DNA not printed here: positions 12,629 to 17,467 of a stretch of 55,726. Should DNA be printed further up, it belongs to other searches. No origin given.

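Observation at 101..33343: Four co-oriented paralogs of an unrecognised secreted family: constant N-domain and constant 'GGIDL' C-tail around unrelated variable cores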

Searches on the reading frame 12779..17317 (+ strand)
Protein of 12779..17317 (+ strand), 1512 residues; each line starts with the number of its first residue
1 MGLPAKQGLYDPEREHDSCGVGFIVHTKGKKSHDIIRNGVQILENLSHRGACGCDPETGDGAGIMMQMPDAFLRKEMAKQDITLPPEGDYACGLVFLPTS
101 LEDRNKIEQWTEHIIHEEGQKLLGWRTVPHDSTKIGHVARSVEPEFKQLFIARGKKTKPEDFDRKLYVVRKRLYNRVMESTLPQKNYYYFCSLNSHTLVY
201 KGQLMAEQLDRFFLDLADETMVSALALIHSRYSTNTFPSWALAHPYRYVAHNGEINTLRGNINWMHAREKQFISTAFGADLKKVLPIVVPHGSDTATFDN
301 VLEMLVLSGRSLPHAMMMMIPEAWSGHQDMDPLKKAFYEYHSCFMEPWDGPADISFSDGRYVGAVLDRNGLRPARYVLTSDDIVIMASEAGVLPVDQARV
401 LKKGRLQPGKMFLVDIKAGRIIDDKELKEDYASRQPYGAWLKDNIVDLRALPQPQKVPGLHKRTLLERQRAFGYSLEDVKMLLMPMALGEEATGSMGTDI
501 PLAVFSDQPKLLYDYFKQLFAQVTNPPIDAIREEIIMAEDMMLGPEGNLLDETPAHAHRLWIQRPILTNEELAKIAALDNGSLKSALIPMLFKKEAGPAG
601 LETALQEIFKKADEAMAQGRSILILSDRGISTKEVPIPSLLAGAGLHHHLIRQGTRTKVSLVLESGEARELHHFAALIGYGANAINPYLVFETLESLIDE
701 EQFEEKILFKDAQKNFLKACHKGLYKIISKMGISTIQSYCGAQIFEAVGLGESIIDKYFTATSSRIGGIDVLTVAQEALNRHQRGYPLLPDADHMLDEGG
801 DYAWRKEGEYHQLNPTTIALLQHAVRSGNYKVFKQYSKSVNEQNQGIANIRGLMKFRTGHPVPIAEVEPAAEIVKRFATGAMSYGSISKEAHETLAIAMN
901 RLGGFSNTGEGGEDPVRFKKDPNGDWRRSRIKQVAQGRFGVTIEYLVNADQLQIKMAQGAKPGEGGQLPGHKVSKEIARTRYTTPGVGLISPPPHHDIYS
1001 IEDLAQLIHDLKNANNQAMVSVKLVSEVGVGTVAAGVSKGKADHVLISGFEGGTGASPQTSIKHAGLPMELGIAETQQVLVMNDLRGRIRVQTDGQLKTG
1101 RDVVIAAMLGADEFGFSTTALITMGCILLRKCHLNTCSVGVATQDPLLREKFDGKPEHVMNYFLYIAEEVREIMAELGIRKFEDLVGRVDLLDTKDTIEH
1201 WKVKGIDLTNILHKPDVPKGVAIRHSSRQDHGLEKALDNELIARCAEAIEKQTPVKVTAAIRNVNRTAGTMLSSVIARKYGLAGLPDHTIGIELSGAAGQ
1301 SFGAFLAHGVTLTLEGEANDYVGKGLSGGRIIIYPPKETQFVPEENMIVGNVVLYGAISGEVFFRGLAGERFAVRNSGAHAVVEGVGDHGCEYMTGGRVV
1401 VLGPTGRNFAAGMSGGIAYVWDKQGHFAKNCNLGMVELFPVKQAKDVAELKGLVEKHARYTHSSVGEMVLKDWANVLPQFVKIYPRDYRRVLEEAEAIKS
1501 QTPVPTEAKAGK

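Call 10: search_protein_families(library=pfam, proteins=[window:12779-17317:+], max_evalue=0.01)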
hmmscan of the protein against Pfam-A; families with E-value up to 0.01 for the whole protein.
window:12779-17317:+ (1512 aa): 4 families
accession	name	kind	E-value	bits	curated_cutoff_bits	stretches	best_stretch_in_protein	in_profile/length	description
PF00310.26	GATase_2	-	3.7e-187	622.7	19.9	1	19-440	1-420/420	Glutamine amidotransferases class-II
PF01645.23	Glu_synthase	-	1.1e-150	502.3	20.4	1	811-1179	1-368/369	Conserved region in glutamate synthase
PF04898.20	Glu_syn_central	-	1e-113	379.8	22.8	1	468-750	2-276/277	Glutamate synthase central domain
PF01493.24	GXGXG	-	1e-85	286.5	32.5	1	1260-1446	2-188/190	GXGXG motif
